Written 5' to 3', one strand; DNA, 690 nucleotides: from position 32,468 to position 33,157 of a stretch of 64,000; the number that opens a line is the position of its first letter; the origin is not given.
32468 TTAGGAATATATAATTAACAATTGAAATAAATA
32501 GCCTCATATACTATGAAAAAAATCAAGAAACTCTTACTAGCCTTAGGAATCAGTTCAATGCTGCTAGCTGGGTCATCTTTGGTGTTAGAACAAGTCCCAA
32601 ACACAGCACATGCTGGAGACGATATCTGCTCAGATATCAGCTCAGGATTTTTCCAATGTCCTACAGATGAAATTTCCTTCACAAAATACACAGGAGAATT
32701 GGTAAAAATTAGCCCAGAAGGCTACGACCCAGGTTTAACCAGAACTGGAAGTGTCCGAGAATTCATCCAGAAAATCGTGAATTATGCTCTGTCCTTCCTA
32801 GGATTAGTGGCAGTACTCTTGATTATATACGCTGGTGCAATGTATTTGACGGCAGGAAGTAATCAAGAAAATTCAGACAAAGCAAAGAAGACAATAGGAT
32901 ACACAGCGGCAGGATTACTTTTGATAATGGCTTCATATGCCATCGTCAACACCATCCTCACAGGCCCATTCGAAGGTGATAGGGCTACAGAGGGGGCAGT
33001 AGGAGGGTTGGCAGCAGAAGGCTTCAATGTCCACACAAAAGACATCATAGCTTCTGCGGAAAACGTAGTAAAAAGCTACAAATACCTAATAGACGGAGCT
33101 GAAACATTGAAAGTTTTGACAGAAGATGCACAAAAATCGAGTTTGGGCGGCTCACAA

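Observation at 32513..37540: A pilin-like module fused to a 1,500-aa PKD array in one 1675-aa polypeptide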

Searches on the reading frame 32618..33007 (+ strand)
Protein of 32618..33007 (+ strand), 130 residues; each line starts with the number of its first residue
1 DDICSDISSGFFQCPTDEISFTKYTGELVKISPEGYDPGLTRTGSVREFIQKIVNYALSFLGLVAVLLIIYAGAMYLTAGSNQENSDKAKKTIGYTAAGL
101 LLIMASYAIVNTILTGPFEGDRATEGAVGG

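Call 39: search_solved_structures(query=A3, max_evalue=10, show_alignments=2)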
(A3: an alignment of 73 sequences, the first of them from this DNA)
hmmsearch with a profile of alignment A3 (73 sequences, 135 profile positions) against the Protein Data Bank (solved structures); distinct sequences matched with E-value up to 10: 3.
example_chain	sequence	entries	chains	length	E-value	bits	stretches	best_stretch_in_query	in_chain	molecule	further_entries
5gko_A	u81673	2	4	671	0.11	15.8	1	35-79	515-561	Macrolide export ATP-binding/permease protein MacB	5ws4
6b87_A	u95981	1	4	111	0.49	13.7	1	8-72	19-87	TMHC2_E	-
6h7j_A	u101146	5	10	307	3.1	11.1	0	6-72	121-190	Beta-1 adrenergic receptor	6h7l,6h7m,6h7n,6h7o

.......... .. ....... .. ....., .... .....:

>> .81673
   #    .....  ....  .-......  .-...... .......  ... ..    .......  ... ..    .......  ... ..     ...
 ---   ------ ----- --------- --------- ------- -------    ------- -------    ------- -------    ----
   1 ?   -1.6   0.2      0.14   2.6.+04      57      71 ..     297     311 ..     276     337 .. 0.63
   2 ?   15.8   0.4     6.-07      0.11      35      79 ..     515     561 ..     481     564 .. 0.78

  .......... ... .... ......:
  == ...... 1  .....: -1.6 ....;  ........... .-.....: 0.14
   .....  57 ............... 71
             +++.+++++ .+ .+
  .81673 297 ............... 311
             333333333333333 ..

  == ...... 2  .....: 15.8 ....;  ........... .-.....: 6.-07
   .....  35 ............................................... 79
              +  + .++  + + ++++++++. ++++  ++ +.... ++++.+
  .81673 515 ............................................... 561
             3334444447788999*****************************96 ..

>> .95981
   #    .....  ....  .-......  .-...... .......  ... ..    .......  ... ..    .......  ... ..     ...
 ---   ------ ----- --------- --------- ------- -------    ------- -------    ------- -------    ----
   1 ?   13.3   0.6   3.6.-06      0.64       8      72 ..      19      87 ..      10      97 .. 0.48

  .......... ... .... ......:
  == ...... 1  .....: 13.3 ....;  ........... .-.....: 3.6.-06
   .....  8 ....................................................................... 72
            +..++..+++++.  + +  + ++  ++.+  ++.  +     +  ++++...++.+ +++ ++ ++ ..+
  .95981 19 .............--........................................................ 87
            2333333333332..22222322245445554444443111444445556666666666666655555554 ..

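Call 47: predict_structure(alignment_id=A3)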
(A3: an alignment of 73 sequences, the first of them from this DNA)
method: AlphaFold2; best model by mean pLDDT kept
length: 130 residues; sequences in the alignment: 73
mean_pLDDT: 76.5   pTM: 0.52
mean pLDDT of the five models: 76.5, 76.0, 75.7, 73.0, 72.7
residues with pLDDT >= 90: 53; 70-90: 20; 50-70: 55; < 50: 2
segments of 3 or more residues with pLDDT < 50: none
pLDDT, mean of each block of 10 residues (from residue 1): 62 55 58 58 73 91 93 92 92 93 92 76 60
secondary structure, 60 per line:
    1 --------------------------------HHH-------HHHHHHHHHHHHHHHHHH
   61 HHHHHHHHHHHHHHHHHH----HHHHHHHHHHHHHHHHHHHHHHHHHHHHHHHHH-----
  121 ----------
elements in order: H43-78 H83-115

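Call 51: fold_search(model_id=the predicted structure, library=pdb)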
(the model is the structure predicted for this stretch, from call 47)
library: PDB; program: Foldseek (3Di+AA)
matches with E <= 10: 97; with E <= 0.001: 0
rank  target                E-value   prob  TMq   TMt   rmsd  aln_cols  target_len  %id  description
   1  2y3h_A                1.6e+00  0.89  0.42  0.49   2.6        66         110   11  E63Q mutant of Cupriavidus metallidurans CH34 CnrXs (released 2011-03-30)
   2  8vc9_B                1.6e+00  0.72  0.37  0.15   3.3        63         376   14  Hybrid response regulator LvrB from Leptospira / phosphorylated REC form (released 2024-12-18)
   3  8e0m_J                1.8e+00  0.35  0.33  0.26  11.2        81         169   20  Homotrimeric variant of tcTRP9, BGL15 (released 2023-04-12)
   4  4wwf_B                2.1e+00  0.85  0.41  0.50   2.0        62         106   10  High-resolution structure of two Ni-bound forms of the M123C mutant of C. metallidurans CnrXs (released 2015-02-11)
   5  3zg1_A                2.2e+00  0.77  0.45  0.53   3.0        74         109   11  NI-BOUND FORM OF M123A MUTANT OF CUPRIAVIDUS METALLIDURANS CH34 CNRXS (released 2013-10-23)
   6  4wwb                  2.5e+00  0.80  0.42  0.48   2.3        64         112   11  High-resolution structure of the Ni-bound form of the Y135F mutant of C. metallidurans CnrXs (released 2015-02-11)
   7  8zar_C                2.5e+00  0.35  0.41  0.17   5.3        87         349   20  EmrAB-TolC MFS-type tripartite multidrug efflux pump FA (released 2025-04-30)
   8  2y39                  2.7e+00  0.77  0.42  0.49   2.3        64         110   11  Ni-bound form of Cupriavidus metallidurans CH34 CnrXs (released 2011-03-30)
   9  8zal_B                2.7e+00  0.35  0.41  0.18   5.2        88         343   19  EmrAB-TolC MFS-type tripartite multidrug efflux pump EA (released 2025-04-30)
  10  2y3h_B                2.9e+00  0.75  0.42  0.50   2.6        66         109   11  E63Q mutant of Cupriavidus metallidurans CH34 CnrXs (released 2011-03-30)
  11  3epv_C                3.1e+00  0.72  0.42  0.51   2.6        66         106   11  X-ray Structure of the Metal-sensor CnrX in both the Apo- and Copper-bound Forms (released 2008-11-25)
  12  8zar_B                3.1e+00  0.38  0.43  0.18   4.9        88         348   18  EmrAB-TolC MFS-type tripartite multidrug efflux pump FA (released 2025-04-30)
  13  4bix_B                3.1e+00  0.28  0.37  0.25   3.8        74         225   12  Crystal structure of CpxAHDC (monoclinic form 1) (released 2014-02-12)
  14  2y3d_A                3.3e+00  0.63  0.42  0.48   2.6        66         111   11  Zn-bound form of Cupriavidus metallidurans CH34 CnrXs (released 2011-03-30)
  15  6o3e_A                3.3e+00  0.18  0.31  0.10   4.2        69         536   13  mouse aE-catenin 82-883 (released 2019-11-13)
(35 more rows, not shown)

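Call 76: search_protein_families(library=pfam, alignment_id=A3, max_evalue=0.001)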
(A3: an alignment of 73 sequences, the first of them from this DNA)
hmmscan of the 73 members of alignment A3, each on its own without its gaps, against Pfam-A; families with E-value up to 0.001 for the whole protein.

A. member 1, seq(130 aa): 4 families
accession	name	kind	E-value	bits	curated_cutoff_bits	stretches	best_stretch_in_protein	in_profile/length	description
PF18895.5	T4SS_pilin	-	3.3e-10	40.3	26.6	1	44-113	3-71/71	Type IV secretion system pilin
PF04956.18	TrbC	-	6.3e-06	26.8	27.9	1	44-113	35-98/98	TrbC/VIRB2 pilin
PF02322.20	Cyt_bd_oxida_II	-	0.00035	20.5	35.6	1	47-110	146-208/302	Cytochrome bd terminal oxidase subunit II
PF03994.20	DUF350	-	0.00052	20.5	26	1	49-118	39-99/133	Domain of Unknown Function (DUF350)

B. families by the number of members that match (of 73 scanned): 14 families
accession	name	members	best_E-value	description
PF18895.5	T4SS_pilin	73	4.2e-15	Type IV secretion system pilin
PF04956.18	TrbC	25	1.4e-07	TrbC/VIRB2 pilin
PF19607.4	DUF6112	5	1.4e-05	Family of unknown function (DUF6112)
PF05987.18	DUF898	3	1.3e-05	Bacterial protein of unknown function (DUF898)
PF06664.17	WLS-like_TM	2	0.00023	Wntless-like, transmembrane domain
PF02322.20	Cyt_bd_oxida_II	2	0.00035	Cytochrome bd terminal oxidase subunit II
PF07264.17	EI24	1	0.00012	Sulfate transporter CysZ/Etoposide-induced protein 2.4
PF25592.1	DUF7937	1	0.00038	Domain of unknown function (DUF7937)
PF03994.20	DUF350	1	0.00052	Domain of Unknown Function (DUF350)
PF05545.16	FixQ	1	0.00058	Cbb3-type cytochrome oxidase component FixQ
PF06024.17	Orf78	1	0.00071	Orf78 (ac78)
PF09900.14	DUF2127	1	0.00073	Predicted membrane protein (DUF2127)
PF01578.25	Cytochrom_C_asm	1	0.00083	Cytochrome C assembly protein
PF07331.16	TctB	1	0.00097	Tripartite tricarboxylate transporter TctB family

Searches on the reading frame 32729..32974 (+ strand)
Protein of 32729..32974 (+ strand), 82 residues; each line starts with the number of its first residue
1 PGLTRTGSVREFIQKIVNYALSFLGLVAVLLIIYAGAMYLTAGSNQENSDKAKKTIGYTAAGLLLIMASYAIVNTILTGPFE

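Call 18: find_homologous_proteins(query=A1, max_evalue=0.001)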
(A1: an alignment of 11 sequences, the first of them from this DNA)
Query A1 (11 sequences) (82 aa, profile of the alignment): 77 proteins with E <= 0.001 among 2403 candidates.
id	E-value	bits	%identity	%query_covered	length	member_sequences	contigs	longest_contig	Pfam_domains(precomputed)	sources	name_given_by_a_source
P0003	2.5e-21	93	34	83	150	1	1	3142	PF18895.6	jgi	jgi:amino acid transporter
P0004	1.0e-16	79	43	77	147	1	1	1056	PF18895.6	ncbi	-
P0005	3.1e-15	74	52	87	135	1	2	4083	PF18895.6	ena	-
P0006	8.5e-15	72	41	87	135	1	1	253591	PF18895.6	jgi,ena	-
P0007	1.4e-14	72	37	93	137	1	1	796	PF18895.6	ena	-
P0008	1.6e-14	72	32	91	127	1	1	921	-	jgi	-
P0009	2.2e-14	71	42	80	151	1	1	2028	PF18895.6,PF04956.19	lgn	-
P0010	2.8e-14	71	-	-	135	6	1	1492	PF18895.6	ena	-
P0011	3.0e-14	71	41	85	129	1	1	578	PF18895.6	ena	-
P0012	4.4e-14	70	42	95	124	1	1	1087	PF18895.6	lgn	-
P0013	6.3e-14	70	-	-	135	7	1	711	PF18895.6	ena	-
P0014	6.4e-14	70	39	87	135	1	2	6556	PF18895.6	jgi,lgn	jgi:hypothetical protein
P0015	6.4e-14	70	46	74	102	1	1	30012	PF18895.6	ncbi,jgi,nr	ncbi:hypothetical protein C4577_07875 [Candidatus Parcubacteria bacterium]|nr:MAG: hypothetical prot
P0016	6.7e-14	70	42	76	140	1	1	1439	PF18895.6,PF04956.19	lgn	-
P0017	7.0e-14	69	37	100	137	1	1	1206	PF18895.6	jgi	jgi:type IV secretion system pilin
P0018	2.7e-13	68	35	87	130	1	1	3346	PF18895.6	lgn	-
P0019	3.2e-13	67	32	89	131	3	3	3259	PF18895.6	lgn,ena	-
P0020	4.3e-13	67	37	83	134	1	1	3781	PF18895.6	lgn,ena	-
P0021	5.1e-13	67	38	87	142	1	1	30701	PF18895.6,PF04956.19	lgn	-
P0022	6.7e-13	66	38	80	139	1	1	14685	PF18895.6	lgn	-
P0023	1.1e-12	66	35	79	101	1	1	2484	PF18895.6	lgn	-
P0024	1.3e-12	65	38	85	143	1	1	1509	PF18895.6,PF04956.19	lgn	-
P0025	1.4e-12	65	39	74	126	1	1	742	PF18895.6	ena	-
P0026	1.6e-12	65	40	83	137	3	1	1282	PF18895.6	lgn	-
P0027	1.6e-12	65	35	87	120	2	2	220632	PF18895.6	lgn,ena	-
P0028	2.2e-12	65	43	80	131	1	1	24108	PF18895.6,PF04956.19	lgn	-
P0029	2.5e-12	64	42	87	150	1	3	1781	PF18895.6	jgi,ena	-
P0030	2.5e-12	64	42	87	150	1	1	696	PF18895.6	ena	-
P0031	3.3e-12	64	41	85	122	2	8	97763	PF18895.6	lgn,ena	-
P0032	3.3e-12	64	50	17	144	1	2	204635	PF18895.6,PF04956.19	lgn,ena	-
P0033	4.1e-12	64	35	84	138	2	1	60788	PF18895.6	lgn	-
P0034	4.2e-12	64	42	76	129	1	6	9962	PF18895.6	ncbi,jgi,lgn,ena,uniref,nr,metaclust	ncbi:MAG: hypothetical protein UY72_C0061G0004 [Candidatus Uhrbacteria bacterium GW2011_GWD2_52_7]|u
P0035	5.4e-12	63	52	54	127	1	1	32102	PF18895.6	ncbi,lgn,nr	ncbi:MAG: hypothetical protein Q7K65_04205 [Candidatus Buchananbacteria bacterium]|nr:hypothetical p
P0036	6.1e-12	63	32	94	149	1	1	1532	PF18895.6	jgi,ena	-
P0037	7.0e-12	63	45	89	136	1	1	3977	PF18895.6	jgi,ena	-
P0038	8.1e-12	63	38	88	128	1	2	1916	PF18895.6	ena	-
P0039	8.5e-12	63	-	-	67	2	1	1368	PF18895.6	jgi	-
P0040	1.0e-11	63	35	79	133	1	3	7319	PF18895.6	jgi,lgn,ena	-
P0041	1.2e-11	62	42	76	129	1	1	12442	PF18895.6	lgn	-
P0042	1.3e-11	62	42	67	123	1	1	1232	PF18895.6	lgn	-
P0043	1.6e-11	62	37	83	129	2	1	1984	PF18895.6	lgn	-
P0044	1.8e-11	62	35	96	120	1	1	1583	PF18895.6,PF04956.19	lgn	-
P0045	4.0e-11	61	41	78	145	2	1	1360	PF18895.6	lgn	-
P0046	4.4e-11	60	37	87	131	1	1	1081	PF18895.6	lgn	-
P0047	4.6e-11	60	41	100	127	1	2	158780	PF18895.6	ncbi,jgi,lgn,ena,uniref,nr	ncbi:hypothetical protein COV24_04755 [candidate division WWE3 bacterium CG10_big_fil_rev_8_21_14_0_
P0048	5.6e-11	60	39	82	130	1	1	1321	PF18895.6,PF05987.19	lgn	-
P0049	6.1e-11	60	34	93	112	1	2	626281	PF18895.6,PF04956.19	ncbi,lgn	-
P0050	7.9e-11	60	36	74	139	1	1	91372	PF18895.6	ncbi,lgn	-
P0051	8.2e-11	60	39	73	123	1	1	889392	PF18895.6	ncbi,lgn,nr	ncbi:MAG TPA: pilin [Candidatus Saccharimonadales bacterium]|nr:pilin [Candidatus Saccharimonadales 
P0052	1.1e-10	59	37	79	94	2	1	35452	PF18895.6,PF19607.5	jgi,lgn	-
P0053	1.3e-10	59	36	74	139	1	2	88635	PF18895.6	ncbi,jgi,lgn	jgi:hypothetical protein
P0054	1.3e-10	59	31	91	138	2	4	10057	PF18895.6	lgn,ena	-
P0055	1.7e-10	59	-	-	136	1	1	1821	PF18895.6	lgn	-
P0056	1.8e-10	59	42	82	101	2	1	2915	PF18895.6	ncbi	-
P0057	2.0e-10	58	42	82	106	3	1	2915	PF18895.6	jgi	jgi:TRAP-type C4-dicarboxylate transport system permease small subunit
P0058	2.2e-10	58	36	82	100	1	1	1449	PF18895.6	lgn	-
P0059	3.4e-10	58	37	83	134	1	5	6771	PF18895.6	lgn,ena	-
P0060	3.8e-10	58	30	74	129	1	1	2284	PF18895.6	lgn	-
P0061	4.1e-10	57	30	77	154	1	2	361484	PF18895.6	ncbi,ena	-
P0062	4.3e-10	57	36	78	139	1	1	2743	PF18895.6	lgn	-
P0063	4.5e-10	57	42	70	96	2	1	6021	PF18895.6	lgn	-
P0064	4.9e-10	57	39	88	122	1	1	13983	PF18895.6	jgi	jgi:hypothetical protein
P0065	7.0e-10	57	33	89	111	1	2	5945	PF18895.6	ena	-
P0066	1.5e-9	56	35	83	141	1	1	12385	PF18895.6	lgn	-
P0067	2.4e-9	55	33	80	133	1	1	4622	PF18895.6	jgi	jgi:cytochrome bd-type quinol oxidase subunit 2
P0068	3.2e-9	55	37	85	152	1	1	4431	PF18895.6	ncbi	ncbi:MAG: hypothetical protein V1860_04045 [bacterium]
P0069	3.5e-9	54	35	95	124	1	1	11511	PF18895.6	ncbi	ncbi:MAG TPA: hypothetical protein VF272_01080 [Candidatus Saccharimonadia bacterium]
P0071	5.7e-9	54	-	-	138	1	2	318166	PF18895.6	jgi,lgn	jgi:hypothetical protein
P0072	2.8e-8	51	40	57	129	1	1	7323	PF18895.6,PF04956.19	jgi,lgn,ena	-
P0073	5.1e-8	51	42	73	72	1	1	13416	PF18895.6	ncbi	-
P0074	6.0e-8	50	40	71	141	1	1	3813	PF18895.6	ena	-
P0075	3.0e-7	48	40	51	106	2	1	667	PF18895.6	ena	-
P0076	4.5e-7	48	35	59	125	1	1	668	PF18895.6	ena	-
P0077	9.5e-7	47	29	79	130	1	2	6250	PF18895.6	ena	-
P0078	5.1e-5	41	24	72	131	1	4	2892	PF18895.6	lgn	-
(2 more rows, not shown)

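Call 34: search_protein_representatives(alignment_id=A1)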
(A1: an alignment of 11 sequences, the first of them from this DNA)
Query: 11 sequences, 82 profile positions. Proteins with E-value up to 0.001 (for the whole library): 74033; up to 1e-10: 14871; up to 1e-30: 270. The best 150 are listed.
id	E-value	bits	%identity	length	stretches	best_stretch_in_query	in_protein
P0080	2.4e-115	392.9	-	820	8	6-77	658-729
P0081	1.8e-96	332.5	-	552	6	6-78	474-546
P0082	6.9e-86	298.6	-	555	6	9-74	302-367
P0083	4.8e-75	263.8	-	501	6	8-76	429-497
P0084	3.0e-73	258.1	-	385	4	3-78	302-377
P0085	2.8e-70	248.5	-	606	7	4-78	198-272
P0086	1.8e-67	239.5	-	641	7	6-77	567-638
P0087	7.2e-66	234.4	-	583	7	10-79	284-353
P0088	1.1e-65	233.8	-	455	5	8-81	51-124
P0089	8.1e-61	218.2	-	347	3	3-81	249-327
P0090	9.3e-61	218.0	-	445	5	16-80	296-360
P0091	1.4e-57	207.9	-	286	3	4-77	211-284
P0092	7.7e-57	205.5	-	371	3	3-79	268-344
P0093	2.8e-56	203.7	-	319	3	3-80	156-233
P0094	3.3e-56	203.4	-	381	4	5-79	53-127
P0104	4.5e-51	187.0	-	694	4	9-79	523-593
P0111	2.1e-49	181.6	-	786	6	7-78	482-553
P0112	6.8e-49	180.0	-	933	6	5-79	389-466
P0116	2.8e-48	178.1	-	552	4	9-79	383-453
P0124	1.2e-46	172.8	-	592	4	6-80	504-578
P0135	3.6e-44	164.9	-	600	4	11-75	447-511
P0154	2.6e-42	158.9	-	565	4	14-76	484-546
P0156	4.7e-42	158.1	-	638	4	8-79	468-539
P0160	8.6e-42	157.3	-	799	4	10-79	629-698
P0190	9.2e-40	150.8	-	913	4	10-79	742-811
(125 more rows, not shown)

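Call 88: search_protein_families(library=pfam, proteins=[P0104, P0112, P0116, P0124, P0135, P0154, P0156, P0160, P0190, P0111], max_evalue=0.001)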
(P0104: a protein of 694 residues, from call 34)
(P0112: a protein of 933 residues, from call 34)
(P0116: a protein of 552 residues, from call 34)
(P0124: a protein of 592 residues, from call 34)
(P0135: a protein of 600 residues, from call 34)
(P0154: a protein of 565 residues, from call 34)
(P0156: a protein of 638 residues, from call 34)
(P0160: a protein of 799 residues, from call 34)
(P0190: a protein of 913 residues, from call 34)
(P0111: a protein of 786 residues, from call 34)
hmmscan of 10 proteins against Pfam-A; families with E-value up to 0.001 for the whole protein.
P0104 (694 aa): 2 families
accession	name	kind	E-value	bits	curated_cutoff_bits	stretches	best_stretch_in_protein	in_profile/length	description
PF18895.5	T4SS_pilin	-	1.1e-31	109.1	26.6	4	280-347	3-70/71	Type IV secretion system pilin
PF02322.20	Cyt_bd_oxida_II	-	9.8e-05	22.3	35.6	0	285-456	147-264/302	Cytochrome bd terminal oxidase subunit II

P0112 (933 aa): 1 family
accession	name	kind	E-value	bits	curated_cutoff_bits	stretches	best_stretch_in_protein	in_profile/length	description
PF18895.5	T4SS_pilin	-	3.2e-50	168.5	26.6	6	304-374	2-71/71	Type IV secretion system pilin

P0116 (552 aa): 1 family
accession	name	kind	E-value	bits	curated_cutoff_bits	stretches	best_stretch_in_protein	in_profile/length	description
PF18895.5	T4SS_pilin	-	3.7e-25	88.2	26.6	4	106-172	2-68/71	Type IV secretion system pilin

P0124 (592 aa): 1 family
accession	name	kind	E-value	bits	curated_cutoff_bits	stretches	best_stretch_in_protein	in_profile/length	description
PF18895.5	T4SS_pilin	-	3.6e-28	97.9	26.6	3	420-486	3-68/71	Type IV secretion system pilin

P0135 (600 aa): 2 families
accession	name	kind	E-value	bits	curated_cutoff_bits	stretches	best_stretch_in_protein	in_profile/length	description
PF18895.5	T4SS_pilin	-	1.7e-17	63.7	26.6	2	445-508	5-67/71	Type IV secretion system pilin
PF04956.18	TrbC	-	7e-10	39.4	27.9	1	273-339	38-98/98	TrbC/VIRB2 pilin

P0154 (565 aa): 1 family
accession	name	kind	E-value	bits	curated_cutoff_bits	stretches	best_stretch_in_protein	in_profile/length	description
PF18895.5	T4SS_pilin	-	1.5e-26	92.7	26.6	3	259-313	10-63/71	Type IV secretion system pilin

P0156 (638 aa): 1 family
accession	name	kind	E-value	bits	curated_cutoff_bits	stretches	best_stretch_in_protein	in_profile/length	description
PF18895.5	T4SS_pilin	-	1.4e-24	86.3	26.6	3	232-297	2-67/71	Type IV secretion system pilin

P0160 (799 aa): 1 family
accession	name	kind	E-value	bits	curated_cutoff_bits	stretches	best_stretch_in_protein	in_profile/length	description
PF18895.5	T4SS_pilin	-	7.8e-22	77.6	26.6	3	373-434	5-66/71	Type IV secretion system pilin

P0190 (913 aa): 1 family
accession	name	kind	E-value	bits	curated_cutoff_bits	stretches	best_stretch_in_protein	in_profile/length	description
PF18895.5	T4SS_pilin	-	4.2e-24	84.8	26.6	2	482-545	2-65/71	Type IV secretion system pilin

P0111 (786 aa): 1 family
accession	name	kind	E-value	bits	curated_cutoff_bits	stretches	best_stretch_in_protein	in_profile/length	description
PF18895.5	T4SS_pilin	-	5.6e-50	167.8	26.6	5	306-372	3-67/71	Type IV secretion system pilin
